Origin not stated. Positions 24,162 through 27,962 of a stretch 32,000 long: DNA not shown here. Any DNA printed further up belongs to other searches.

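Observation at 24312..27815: Single 1167-aa ORF fusing an OGT-like GT41 enzyme to a GT4 glycosyltransferase, with a composition break inside the ORF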

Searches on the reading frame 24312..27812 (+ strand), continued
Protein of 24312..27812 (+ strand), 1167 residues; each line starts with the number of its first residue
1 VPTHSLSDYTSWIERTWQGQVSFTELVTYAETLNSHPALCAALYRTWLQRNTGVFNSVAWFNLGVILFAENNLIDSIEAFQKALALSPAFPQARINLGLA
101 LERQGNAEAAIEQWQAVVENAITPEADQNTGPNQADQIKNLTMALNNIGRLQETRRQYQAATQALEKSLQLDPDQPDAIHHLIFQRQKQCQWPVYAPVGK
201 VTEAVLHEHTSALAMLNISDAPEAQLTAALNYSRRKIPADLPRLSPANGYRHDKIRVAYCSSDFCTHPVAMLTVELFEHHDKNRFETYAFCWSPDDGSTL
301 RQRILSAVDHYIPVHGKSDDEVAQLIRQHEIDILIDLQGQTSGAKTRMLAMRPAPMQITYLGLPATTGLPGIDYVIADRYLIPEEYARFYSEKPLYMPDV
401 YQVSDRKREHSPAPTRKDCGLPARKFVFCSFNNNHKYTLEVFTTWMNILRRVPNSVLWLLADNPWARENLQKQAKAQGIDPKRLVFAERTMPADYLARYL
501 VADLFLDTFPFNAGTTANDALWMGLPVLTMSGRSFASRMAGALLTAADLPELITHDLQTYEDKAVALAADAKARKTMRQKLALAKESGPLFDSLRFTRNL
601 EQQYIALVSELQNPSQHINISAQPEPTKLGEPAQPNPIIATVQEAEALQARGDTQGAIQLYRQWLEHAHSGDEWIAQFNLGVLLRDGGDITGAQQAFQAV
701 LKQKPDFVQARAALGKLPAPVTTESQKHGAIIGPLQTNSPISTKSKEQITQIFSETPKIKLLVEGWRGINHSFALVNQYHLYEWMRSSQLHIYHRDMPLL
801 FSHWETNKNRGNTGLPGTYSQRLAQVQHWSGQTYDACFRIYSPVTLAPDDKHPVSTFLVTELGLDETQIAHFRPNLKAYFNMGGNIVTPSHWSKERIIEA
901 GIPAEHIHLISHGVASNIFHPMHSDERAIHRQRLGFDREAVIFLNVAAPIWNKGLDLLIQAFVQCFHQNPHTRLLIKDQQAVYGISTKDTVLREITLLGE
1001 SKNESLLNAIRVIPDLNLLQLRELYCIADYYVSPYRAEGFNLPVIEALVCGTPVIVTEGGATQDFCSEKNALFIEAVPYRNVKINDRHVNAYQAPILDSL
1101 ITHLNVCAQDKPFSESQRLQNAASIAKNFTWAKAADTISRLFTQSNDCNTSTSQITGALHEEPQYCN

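Call 14: find_encoding_contigs(protein=P0006, flank=10000, max_places=3)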
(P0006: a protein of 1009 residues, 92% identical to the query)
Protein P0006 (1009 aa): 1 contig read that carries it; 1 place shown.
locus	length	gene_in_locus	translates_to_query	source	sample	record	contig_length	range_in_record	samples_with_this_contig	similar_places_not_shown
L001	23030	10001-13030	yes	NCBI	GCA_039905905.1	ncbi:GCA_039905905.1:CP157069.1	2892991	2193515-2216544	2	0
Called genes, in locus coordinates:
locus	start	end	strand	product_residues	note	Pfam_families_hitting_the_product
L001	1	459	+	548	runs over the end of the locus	PF01514:YscJ_FliF, PF08345:YscJ_FliF_C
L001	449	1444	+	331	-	PF14842:FliG_N, PF14841:FliG_M, PF01706:FliG_C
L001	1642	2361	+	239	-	PF02108:FliH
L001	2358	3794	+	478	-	PF02874:ATP-synt_ab_N (weak), PF00006:ATP-synt_ab, PF18269:T3SS_ATPase_C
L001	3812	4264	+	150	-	PF02050:FliJ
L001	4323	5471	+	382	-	PF02120:Flg_hook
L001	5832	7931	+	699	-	-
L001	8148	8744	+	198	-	PF19570:DUF6088, PF13338:AbiEi_4 (weak)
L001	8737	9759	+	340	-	PF08843:AbiEii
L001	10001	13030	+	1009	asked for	PF00515:TPR_1 (weak), PF07719:TPR_2 (weak), PF13174:TPR_6 (faint), PF13181:TPR_8 (faint), PF13371:TPR_9 (faint), PF13414:TPR_11, PF13432:TPR_16 (weak), PF13844:Glyco_transf_41, +6 more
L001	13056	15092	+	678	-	PF07719:TPR_2 (faint), PF13489:Methyltransf_23, PF08241:Methyltransf_11, PF08242:Methyltransf_12 (weak), PF13649:Methyltransf_25 (weak), PF13847:Methyltransf_31, PF00535:Glycos_transf_2, PF10111:Glyco_tranf_2_2 (weak), +5 more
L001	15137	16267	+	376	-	PF01053:Cys_Met_Meta_PP (faint), PF01041:DegT_DnrJ_EryC1, PF01212:Beta_elim_lyase (faint)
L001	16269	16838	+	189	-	PF00132:Hexapep (weak)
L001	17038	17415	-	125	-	-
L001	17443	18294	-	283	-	-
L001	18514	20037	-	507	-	PF05598:DUF772, PF01609:DDE_Tnp_1, PF13751:DDE_Tnp_1_6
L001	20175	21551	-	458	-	PF00078:RVT_1, PF08388:GIIM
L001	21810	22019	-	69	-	-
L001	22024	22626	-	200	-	-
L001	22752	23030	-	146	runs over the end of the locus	-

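Call 15: find_encoding_contigs(protein=P0005, flank=10000, max_places=3)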
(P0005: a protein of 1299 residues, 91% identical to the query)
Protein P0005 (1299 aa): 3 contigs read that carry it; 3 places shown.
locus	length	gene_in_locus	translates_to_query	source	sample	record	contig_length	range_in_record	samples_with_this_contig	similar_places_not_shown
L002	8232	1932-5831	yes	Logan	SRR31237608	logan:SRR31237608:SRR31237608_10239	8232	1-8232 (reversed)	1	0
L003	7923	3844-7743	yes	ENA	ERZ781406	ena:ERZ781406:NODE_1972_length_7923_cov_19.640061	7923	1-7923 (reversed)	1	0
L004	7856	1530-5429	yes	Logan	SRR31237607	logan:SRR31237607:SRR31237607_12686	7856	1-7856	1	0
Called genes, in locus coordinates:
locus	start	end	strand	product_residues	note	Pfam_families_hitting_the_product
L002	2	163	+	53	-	?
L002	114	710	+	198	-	PF19570:DUF6088, PF13338:AbiEi_4 (weak)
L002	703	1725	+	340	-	PF08843:AbiEii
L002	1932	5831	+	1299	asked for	PF00515:TPR_1 (weak), PF07719:TPR_2 (weak), PF13414:TPR_11 (weak), PF13844:Glyco_transf_41, PF08241:Methyltransf_11, PF13489:Methyltransf_23, PF13847:Methyltransf_31, PF00535:Glycos_transf_2, +14 more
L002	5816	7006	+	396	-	PF00155:Aminotran_1_2, PF01041:DegT_DnrJ_EryC1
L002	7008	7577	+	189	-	PF00132:Hexapep (weak)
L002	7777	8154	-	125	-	-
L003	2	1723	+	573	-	?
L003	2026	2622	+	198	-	PF19570:DUF6088, PF13338:AbiEi_4 (weak)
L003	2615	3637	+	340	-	PF08843:AbiEii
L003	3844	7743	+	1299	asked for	PF00515:TPR_1 (weak), PF07719:TPR_2 (weak), PF13414:TPR_11 (weak), PF13844:Glyco_transf_41, PF08241:Methyltransf_11, PF13489:Methyltransf_23, PF13847:Methyltransf_31, PF00535:Glycos_transf_2, +14 more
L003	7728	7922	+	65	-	?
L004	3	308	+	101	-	?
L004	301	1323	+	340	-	PF08843:AbiEii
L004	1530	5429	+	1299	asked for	PF00515:TPR_1 (weak), PF07719:TPR_2 (weak), PF13414:TPR_11 (weak), PF13844:Glyco_transf_41, PF08241:Methyltransf_11, PF13489:Methyltransf_23, PF13847:Methyltransf_31, PF00535:Glycos_transf_2, +14 more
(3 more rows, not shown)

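Call 23: find_encoding_contigs(protein=P0001, flank=10000, max_places=3)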
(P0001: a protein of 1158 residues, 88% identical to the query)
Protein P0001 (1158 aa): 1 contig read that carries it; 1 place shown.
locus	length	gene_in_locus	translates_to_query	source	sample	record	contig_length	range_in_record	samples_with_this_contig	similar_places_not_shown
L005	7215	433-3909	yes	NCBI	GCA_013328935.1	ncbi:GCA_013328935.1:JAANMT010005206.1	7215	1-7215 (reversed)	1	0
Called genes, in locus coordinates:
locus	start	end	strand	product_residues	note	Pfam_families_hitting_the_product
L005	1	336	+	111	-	?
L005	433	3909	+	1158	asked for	PF00515:TPR_1 (faint), PF07719:TPR_2 (faint), PF13414:TPR_11 (weak), PF13844:Glyco_transf_41, PF13432:TPR_16 (weak), PF00534:Glycos_transf_1, PF13692:Glyco_trans_1_4, PF20706:GT4-conflict (weak), +6 more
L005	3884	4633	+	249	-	PF05050:Methyltransf_21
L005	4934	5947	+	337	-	PF13289:SIR2_2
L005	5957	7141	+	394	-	PF01935:DUF87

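Call 24: find_encoding_contigs(protein=P0010, flank=10000, max_places=2)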
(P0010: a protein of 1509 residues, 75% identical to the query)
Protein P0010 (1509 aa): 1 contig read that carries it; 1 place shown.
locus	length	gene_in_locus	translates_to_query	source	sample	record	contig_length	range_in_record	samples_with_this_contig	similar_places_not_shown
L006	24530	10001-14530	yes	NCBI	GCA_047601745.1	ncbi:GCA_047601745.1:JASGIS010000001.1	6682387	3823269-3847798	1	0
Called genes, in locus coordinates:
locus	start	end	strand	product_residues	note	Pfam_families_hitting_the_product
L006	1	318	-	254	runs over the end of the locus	PF07317:PilZN, PF07238:PilZ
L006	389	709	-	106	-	PF05400:FliT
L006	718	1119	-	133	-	PF02561:FliS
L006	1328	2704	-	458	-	PF02465:FliD_N, PF07196:Flagellin_IN, PF07195:FliD_C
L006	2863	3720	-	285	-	PF00669:Flagellin_N, PF00700:Flagellin_C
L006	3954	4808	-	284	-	PF00669:Flagellin_N, PF00700:Flagellin_C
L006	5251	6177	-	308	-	PF05050:Methyltransf_21 (weak)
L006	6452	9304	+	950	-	-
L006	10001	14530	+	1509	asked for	PF13844:Glyco_transf_41, PF00534:Glycos_transf_1, PF13692:Glyco_trans_1_4, PF20706:GT4-conflict, PF13489:Methyltransf_23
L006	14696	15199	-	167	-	-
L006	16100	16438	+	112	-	PF06296:RelE (weak)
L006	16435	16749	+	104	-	-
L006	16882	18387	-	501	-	PF00939:Na_sulph_symp, PF03600:CitMHS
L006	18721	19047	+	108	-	PF05247:FlhD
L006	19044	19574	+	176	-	PF05280:FlhC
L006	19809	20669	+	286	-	PF20560:MotA_N, PF01618:MotA_ExbB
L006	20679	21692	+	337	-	PF13677:MotB_plug, PF00691:OmpA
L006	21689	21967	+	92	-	-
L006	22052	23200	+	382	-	PF01312:Bac_export_2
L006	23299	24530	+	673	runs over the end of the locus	PF00771:FHIPEP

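Call 40: find_encoding_contigs(protein=P0050, flank=10000, max_places=1)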
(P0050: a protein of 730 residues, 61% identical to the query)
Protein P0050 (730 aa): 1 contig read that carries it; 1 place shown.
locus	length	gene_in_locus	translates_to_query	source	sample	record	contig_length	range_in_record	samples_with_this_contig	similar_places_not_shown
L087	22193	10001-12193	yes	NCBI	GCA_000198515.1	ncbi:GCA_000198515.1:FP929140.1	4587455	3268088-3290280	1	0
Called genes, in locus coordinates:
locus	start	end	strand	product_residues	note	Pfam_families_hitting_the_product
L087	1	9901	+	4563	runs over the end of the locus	-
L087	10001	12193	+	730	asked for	PF13428:TPR_14 (faint), PF13424:TPR_12 (faint), PF13432:TPR_16 (faint), PF23914:TPR_CcmH_CycH (faint), PF00515:TPR_1 (faint), PF07719:TPR_2 (faint), PF13431:TPR_17 (weak), PF13844:Glyco_transf_41, +3 more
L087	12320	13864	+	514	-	PF09820:AAA-ATPase_like, PF08011:PDDEXK_9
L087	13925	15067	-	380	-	-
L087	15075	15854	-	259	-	PF04989:RMNT_CmcI, PF13578:Methyltransf_24 (weak)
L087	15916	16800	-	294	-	PF01370:Epimerase, PF04321:RmlD_sub_bind (weak), PF16363:GDP_Man_Dehyd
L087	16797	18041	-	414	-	PF08421:Methyltransf_13, PF13489:Methyltransf_23, PF08241:Methyltransf_11 (weak), PF08242:Methyltransf_12, PF08484:Methyltransf_14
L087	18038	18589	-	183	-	PF00908:dTDP_sugar_isom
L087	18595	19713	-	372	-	PF04321:RmlD_sub_bind (weak), PF01370:Epimerase, PF16363:GDP_Man_Dehyd, PF02719:Polysacc_synt_2, PF07993:NAD_binding_4 (weak)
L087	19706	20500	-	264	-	PF00483:NTP_transferase, PF12804:NTP_transf_3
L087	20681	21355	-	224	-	PF00691:OmpA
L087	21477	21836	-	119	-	PF01381:HTH_3 (weak)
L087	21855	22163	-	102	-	PF09907:HigB_toxin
